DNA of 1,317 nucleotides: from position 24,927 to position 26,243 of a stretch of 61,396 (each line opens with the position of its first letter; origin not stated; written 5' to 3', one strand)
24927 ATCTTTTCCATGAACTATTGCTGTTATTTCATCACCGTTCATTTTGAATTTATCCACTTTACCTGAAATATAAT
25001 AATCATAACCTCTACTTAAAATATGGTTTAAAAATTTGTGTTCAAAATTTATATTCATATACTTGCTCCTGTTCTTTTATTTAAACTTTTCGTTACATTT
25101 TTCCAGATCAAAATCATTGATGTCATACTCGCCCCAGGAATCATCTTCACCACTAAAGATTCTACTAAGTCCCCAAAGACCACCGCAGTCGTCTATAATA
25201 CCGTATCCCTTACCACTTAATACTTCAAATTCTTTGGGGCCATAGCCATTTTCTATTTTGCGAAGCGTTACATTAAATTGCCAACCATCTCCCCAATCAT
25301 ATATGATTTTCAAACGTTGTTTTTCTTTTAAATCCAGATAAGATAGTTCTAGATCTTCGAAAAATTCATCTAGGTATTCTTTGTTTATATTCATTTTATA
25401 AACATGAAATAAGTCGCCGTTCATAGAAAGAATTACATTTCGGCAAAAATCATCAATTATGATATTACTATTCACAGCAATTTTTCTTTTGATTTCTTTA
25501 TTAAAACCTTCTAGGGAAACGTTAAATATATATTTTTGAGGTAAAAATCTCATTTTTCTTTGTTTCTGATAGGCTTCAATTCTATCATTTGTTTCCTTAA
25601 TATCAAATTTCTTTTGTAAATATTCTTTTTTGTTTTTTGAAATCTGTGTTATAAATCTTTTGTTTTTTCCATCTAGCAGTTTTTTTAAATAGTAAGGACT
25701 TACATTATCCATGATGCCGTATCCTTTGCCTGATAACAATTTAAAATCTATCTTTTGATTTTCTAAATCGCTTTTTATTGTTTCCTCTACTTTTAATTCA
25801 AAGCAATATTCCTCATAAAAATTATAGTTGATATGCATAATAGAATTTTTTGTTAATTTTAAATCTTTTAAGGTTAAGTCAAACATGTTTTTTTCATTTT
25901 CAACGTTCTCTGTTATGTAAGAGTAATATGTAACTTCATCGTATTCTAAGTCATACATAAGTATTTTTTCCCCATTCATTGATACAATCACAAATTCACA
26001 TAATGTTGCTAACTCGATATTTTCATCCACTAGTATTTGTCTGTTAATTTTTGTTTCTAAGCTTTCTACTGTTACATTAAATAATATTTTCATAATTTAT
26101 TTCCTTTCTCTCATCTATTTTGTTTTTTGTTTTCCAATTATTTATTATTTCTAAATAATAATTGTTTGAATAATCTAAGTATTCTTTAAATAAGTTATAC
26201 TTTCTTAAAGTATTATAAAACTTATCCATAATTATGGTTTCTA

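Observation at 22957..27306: IS256-stub-bounded island carrying a SWIM / tandem MM3350-like / UPF0158-like operon of unknown function (best candidate for an undescribed system)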

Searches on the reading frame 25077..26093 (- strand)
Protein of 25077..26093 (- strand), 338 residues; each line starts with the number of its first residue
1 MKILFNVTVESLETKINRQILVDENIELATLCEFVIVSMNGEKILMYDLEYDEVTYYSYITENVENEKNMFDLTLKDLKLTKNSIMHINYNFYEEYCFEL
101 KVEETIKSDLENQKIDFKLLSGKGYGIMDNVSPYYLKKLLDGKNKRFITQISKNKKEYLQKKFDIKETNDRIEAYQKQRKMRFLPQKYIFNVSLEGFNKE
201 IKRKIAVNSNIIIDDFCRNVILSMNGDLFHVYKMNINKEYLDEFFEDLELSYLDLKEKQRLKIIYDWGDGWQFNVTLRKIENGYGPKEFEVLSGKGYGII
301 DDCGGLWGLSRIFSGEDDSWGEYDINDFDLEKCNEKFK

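Call 3: search_protein_families(library=pfam, proteins=[window:25077-26093:-], max_evalue=0.1)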
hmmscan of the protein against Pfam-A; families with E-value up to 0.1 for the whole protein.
window:25077-26093:- (338 aa): 1 family
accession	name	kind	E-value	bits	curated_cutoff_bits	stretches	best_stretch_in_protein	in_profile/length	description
PF07929.16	PRiA4_ORF3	-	2.2e-30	106.1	26.6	2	187-313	2-142/173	Plasmid pRiA4b ORF-3-like protein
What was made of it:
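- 25077..26093 (-): Gene B: a 338-aa protein with two MM3350/pRiA4b-ORF3 domains. The second carries the canonical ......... and DDCGG motifs. Pfam PF07929, 106 bits, two stretches (call 3).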

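Call 4: search_protein_families(library=padloc, proteins=[window:25077-26093:-], max_evalue=1)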
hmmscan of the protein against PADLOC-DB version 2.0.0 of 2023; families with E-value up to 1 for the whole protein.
window:25077-26093:- (338 aa): 0 families

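Call 5: search_protein_families(library=ncbifam, proteins=[window:25077-26093:-], max_evalue=0.1)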
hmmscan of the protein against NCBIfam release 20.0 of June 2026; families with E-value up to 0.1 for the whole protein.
window:25077-26093:- (338 aa): 0 families

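Call 16: find_homologous_proteins(query=window:25077-26093:-)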
Query window:25077-26093:- (338 aa): 170 proteins with E <= 0.001 among 2249 candidates; the best 120 are listed.
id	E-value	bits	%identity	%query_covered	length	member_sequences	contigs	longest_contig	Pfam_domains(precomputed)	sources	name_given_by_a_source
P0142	3.0e-219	745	99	100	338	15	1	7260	PF07929.17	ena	-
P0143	3.1e-219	745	100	100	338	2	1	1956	PF07929.17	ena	-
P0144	3.0e-156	538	72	100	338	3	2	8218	PF07929.17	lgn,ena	-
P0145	2.9e-123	430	59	100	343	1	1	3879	PF07929.17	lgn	-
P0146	4.2e-121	422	61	100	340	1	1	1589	PF07929.17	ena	-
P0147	1.7e-120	420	60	99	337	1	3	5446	PF07929.17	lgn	-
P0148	9.1e-120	418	60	99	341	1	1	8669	PF07929.17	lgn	-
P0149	7.8e-119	415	60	99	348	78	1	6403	PF07929.17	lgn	-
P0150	6.7e-118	412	60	99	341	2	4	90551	PF07929.17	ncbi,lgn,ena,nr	ncbi:MAG: hypothetical protein J6K21_00750 [Bacilli bacterium]|nr:hypothetical protein [Bacilli bact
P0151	1.5e-116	407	59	100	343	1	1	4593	PF07929.17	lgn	-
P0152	4.8e-116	406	59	99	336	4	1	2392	PF07929.17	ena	-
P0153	1.3e-114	401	57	99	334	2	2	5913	PF07929.17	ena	-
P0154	1.1e-112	395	58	99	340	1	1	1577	PF07929.17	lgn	-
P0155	1.7e-112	394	59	99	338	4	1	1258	PF07929.17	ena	-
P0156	1.9e-112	394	56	100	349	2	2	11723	PF07929.17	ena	-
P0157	2.5e-112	394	58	99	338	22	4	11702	PF07929.17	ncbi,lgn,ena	-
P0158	4.0e-112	393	57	100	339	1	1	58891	PF07929.17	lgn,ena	-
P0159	4.5e-112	393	58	100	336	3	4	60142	PF07929.17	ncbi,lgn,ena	-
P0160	2.6e-111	390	57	100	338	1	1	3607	PF07929.17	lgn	-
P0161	5.7e-111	389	55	99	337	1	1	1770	PF07929.17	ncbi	-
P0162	1.0e-110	388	56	100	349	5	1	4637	PF07929.17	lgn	-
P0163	1.1e-110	388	54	99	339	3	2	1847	PF07929.17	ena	-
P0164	1.5e-110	388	56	96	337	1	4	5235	PF07929.17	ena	-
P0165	1.8e-110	387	55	100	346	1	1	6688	PF07929.17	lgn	-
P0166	1.5e-109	384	58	100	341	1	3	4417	PF07929.17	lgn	-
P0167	2.2e-109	384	54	100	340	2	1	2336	PF07929.17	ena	-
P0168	2.8e-109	384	56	100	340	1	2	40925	PF07929.17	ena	-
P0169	2.8e-109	384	57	100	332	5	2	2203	PF07929.17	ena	-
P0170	3.3e-109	383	56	99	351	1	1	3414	PF07929.17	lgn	-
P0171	3.6e-109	383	55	100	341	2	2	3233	PF07929.17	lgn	-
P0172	4.7e-109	383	54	99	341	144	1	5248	PF07929.17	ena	-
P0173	7.4e-109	382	55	100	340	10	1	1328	PF07929.17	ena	-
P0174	1.5e-108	381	56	100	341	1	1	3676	PF07929.17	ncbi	-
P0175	2.0e-108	381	57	100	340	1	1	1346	PF07929.17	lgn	-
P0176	2.4e-108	380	57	99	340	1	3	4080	PF07929.17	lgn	-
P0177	4.3e-108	380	56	99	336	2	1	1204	PF07929.17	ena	-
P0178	4.7e-108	380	58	99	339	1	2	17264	PF07929.17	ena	-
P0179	1.2e-107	378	55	100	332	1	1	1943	PF07929.17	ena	-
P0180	1.2e-107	378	55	100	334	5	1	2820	PF07929.17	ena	-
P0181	1.6e-107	378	55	99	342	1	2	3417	PF07929.17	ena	-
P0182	1.7e-107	378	56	100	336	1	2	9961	PF07929.17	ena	-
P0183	3.3e-107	377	56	99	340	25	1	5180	PF07929.17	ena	-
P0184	1.8e-106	374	54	100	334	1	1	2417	PF07929.17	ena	-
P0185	2.4e-106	374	54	100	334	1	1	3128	PF07929.17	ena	-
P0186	1.2e-105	372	53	100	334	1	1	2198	PF07929.17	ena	-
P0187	1.3e-105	372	56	99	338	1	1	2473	PF07929.17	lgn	-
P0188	3.1e-105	370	53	100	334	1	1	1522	PF07929.17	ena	-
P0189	4.1e-105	370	57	99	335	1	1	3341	PF07929.17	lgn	-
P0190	1.3e-104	368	53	100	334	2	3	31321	PF07929.17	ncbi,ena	-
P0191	2.3e-104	367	54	100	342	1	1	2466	PF07929.17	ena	-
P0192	2.8e-104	367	54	100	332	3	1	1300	PF07929.17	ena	-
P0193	6.0e-104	366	54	100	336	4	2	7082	PF07929.17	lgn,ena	-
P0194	2.2e-103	364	60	88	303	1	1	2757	PF07929.17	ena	-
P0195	3.0e-103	364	53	100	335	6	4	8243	PF07929.17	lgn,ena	-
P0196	4.0e-103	363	52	100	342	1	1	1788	PF07929.17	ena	-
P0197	4.9e-103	363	53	99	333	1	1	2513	PF07929.17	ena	-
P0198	5.7e-103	363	52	100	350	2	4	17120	PF07929.17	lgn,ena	-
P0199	7.1e-103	363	55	99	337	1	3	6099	PF07929.17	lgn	-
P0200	1.3e-102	362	53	100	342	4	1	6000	PF07929.17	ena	-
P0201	1.7e-102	361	53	99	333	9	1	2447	PF07929.17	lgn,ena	-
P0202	1.7e-101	358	55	99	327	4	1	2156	PF07929.17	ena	-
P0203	2.8e-101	357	53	100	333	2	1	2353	PF07929.17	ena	-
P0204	1.1e-100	355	55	99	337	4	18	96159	PF07929.17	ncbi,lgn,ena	-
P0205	3.5e-100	354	53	99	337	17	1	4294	PF07929.17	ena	-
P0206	7.9e-100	352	51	100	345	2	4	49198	PF07929.17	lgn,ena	-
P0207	9.2e-99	349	51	100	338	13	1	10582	PF07929.17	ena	-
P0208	8.7e-98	346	52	100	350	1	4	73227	PF07929.17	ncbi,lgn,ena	-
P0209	1.2e-97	345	54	100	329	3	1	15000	PF07929.17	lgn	-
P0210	9.4e-97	342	49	99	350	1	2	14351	PF07929.17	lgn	-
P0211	8.9e-95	336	56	88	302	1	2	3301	PF07929.17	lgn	-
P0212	3.9e-94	334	51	99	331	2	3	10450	PF07929.17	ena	-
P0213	4.7e-94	334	50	100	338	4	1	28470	PF07929.17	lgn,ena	-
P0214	6.6e-94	333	51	99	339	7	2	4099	PF07929.17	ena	-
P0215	1.5e-93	332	49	99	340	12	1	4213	PF07929.17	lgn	-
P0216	2.2e-93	331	51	99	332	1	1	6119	PF07929.17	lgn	-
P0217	6.5e-92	326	52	99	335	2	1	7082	PF07929.17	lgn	-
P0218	3.4e-90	321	51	100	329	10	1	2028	PF07929.17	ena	-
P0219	9.7e-88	313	47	100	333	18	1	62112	PF07929.17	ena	-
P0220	6.6e-87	310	48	99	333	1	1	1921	PF07929.17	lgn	-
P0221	1.1e-86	309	47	100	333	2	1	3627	PF07929.17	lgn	-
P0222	1.5e-86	309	58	79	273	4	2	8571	PF07929.17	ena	-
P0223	1.6e-86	309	49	100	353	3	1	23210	PF07929.17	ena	-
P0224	3.4e-85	304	45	100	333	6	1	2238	PF07929.17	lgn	-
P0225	4.0e-84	301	55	75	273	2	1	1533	PF07929.17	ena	-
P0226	5.0e-84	301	45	100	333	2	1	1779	PF07929.17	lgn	-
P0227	1.5e-82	296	44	98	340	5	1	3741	PF07929.17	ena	-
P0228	2.5e-82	295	53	77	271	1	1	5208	PF07929.17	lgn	-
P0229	7.3e-82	293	45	100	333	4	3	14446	PF07929.17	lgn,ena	-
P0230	9.6e-82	293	54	88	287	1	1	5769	PF07929.17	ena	-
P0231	1.6e-80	289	46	99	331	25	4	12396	PF07929.17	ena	-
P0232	1.7e-79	286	45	99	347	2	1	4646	PF07929.17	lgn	-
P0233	6.6e-79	284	46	99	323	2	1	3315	PF07929.17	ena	-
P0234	1.6e-77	279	45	99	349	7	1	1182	PF07929.17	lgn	-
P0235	2.4e-77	279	44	100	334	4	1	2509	PF07929.17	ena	-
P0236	2.7e-77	278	45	99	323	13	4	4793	PF07929.17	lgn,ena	-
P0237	2.7e-77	278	45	97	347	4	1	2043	PF07929.17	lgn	-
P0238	4.8e-77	278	47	99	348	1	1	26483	PF07929.17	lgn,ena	-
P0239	6.1e-77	277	45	99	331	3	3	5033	PF07929.17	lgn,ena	-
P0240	1.2e-76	276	46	100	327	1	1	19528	PF07929.17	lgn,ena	-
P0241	1.4e-76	276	43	99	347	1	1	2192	PF07929.17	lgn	-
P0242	1.6e-76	276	44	99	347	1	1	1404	PF07929.17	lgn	-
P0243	2.1e-76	276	45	99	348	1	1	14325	PF07929.17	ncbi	-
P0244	2.2e-76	275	42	99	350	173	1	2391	PF07929.17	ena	-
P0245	2.6e-76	275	46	99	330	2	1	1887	PF07929.17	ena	-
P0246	4.9e-76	274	45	99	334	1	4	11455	PF07929.17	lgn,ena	-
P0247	5.7e-76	274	43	99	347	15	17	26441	PF07929.17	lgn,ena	-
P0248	7.8e-76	274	43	99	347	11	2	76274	PF07929.17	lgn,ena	-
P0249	1.6e-75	273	44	99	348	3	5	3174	PF07929.17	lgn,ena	-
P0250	4.8e-75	271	44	98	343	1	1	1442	PF07929.17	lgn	-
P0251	7.4e-75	270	42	99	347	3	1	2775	PF07929.17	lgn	-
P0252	2.0e-74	269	45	99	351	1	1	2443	PF07929.17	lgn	-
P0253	3.4e-74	268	43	99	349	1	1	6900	PF07929.17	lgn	-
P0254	3.9e-74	268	45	99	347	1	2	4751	PF07929.17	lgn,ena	-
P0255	7.6e-74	267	45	99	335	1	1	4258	PF07929.17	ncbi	-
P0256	1.3e-73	266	43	99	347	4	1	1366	PF07929.17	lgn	-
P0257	1.4e-73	266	46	99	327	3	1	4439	PF07929.17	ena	-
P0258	1.6e-73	266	43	99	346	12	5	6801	PF07929.17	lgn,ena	-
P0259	4.3e-73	265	43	99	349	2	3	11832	PF07929.17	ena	-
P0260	8.4e-73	264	44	95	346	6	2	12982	PF07929.17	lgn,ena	-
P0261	2.0e-72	262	43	99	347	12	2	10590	PF07929.17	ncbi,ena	-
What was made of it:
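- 25077..26093 (-): There are 170 homologues, all with PF07929 (call 16).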

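Call 44: search_protein_families(library=phrogs, proteins=[window:25077-26093:-], max_evalue=0.01)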
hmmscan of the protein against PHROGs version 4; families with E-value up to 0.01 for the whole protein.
window:25077-26093:- (338 aa): 0 families

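Call 76: find_encoding_contigs(protein=P0248, flank=7000, max_places=2)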
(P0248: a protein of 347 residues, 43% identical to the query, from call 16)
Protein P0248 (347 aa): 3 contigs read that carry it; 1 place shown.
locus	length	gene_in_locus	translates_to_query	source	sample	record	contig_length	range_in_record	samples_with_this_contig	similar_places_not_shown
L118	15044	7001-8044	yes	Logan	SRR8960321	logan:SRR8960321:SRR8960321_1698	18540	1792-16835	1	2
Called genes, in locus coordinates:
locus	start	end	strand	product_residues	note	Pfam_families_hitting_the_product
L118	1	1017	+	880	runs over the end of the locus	PF00270:DEAD, PF13245:AAA_19 (faint), PF13401:AAA_22 (weak), PF00271:Helicase_C, PF04408:WHD_HA2 (weak)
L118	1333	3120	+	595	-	-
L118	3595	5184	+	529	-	-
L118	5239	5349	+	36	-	-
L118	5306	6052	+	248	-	-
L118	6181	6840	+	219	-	-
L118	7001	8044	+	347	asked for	PF07929:PRiA4_ORF3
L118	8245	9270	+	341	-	PF09983:JetD_C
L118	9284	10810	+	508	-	-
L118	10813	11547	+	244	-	PF19539:DUF6063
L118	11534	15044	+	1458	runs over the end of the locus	-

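Call 77: find_encoding_contigs(protein=P0219, flank=7000, max_places=2)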
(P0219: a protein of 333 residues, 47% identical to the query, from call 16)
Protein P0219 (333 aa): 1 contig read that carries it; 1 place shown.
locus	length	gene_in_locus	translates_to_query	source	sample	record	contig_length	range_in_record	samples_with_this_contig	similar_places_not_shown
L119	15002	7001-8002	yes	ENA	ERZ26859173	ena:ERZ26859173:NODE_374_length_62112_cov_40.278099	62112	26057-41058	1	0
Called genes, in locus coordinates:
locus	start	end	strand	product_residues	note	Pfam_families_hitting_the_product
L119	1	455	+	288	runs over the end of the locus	PF02195:ParB_N, PF17762:HTH_ParB, PF23433:DUF7119 (weak)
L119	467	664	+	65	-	PF06107:DUF951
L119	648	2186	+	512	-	PF03806:ABG_transport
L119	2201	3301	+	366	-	PF01926:MMR_HSR1, PF02421:FeoB_N, PF06071:YchF-GTPase_C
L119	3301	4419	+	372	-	PF04015:DUF362, PF12837:Fer4_6 (faint), PF12838:Fer4_7 (weak), PF13237:Fer4_10 (weak), PF00037:Fer4 (weak)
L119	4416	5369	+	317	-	PF01933:CofD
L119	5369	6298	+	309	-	PF10298:WhiA_N, PF14527:LAGLIDADG_WhiA, PF14528:LAGLIDADG_3 (weak), PF02650:HTH_WhiA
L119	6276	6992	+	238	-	PF01416:PseudoU_synth_1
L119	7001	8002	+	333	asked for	PF07929:PRiA4_ORF3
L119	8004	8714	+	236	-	-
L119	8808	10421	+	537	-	-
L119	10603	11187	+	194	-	-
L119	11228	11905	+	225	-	PF00149:Metallophos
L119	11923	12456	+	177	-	PF13302:Acetyltransf_3 (weak)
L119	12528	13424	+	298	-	PF01553:Acyltransferase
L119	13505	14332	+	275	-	PF01171:ATP_bind_3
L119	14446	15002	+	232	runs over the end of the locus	PF00005:ABC_tran, PF13304:AAA_21 (faint)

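Call 78: find_encoding_contigs(protein=P0204, flank=7000, max_places=3)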
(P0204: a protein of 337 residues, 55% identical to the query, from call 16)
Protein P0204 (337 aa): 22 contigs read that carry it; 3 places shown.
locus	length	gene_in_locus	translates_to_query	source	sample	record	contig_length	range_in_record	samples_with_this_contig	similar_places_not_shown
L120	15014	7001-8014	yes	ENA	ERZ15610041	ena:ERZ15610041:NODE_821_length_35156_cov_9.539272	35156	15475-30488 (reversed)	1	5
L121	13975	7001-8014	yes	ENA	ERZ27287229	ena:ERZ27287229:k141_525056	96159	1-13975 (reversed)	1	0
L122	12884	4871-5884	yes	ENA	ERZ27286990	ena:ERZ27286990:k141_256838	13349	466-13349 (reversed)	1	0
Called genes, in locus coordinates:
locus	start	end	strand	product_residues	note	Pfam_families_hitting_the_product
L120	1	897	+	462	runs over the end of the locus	PF03062:MBOAT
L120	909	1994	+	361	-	PF14286:DHHW (faint)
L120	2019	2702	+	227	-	PF00117:GATase, PF07722:Peptidase_C26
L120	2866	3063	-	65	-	PF11213:DUF3006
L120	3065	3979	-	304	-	PF00753:Lactamase_B, PF23023:Anti-Pycsar_Apyc1 (weak), PF12706:Lactamase_B_2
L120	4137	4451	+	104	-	-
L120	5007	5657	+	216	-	PF19570:DUF6088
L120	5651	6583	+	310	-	PF08843:AbiEii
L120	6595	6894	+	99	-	PF20008:DUF6429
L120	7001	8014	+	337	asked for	PF07929:PRiA4_ORF3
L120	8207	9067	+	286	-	PF02463:SMC_N (weak), PF13476:AAA_23, PF00005:ABC_tran (weak), PF13175:AAA_15, PF13304:AAA_21 (weak)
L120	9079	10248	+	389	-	-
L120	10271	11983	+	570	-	-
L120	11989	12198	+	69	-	-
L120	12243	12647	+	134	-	PF00293:NUDIX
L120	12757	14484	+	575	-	-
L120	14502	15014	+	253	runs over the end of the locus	PF02463:SMC_N (faint), PF13175:AAA_15 (faint), PF00005:ABC_tran, PF13304:AAA_21 (faint)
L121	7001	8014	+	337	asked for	PF07929:PRiA4_ORF3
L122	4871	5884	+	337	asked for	PF07929:PRiA4_ORF3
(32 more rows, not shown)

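Call 90: search_protein_families(library=pfam, proteins=[L118:1333-3120:+, L118:3595-5184:+, L118:6181-6840:+, L119:8004-8714:+, L119:8808-10421:+, L120:9079-10248:+, L120:10271-11983:+, L120:12757-14484:+], max_evalue=0.01)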
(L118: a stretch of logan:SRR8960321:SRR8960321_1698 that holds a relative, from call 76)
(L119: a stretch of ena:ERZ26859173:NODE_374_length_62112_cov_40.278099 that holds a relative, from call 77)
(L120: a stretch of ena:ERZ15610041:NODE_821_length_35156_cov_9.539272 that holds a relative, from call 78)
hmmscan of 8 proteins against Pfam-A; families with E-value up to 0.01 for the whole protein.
L118:1333-3120:+ (595 aa): 0 families

L118:3595-5184:+ (529 aa): 1 family
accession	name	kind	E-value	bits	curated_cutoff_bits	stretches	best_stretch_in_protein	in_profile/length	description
PF25505.1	ARM_CPL3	-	0.00047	20.5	26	1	343-428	31-115/122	CPL3 ARM repeat domain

L118:6181-6840:+ (219 aa): 0 families

L119:8004-8714:+ (236 aa): 0 families

L119:8808-10421:+ (537 aa): 1 family
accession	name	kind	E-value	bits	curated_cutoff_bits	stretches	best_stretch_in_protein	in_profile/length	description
PF11611.13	DUF4352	-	0.00034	21.3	25.9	1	239-353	2-111/122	Domain of unknown function (DUF4352)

L120:9079-10248:+ (389 aa): 0 families

L120:10271-11983:+ (570 aa): 0 families

L120:12757-14484:+ (575 aa): 0 families
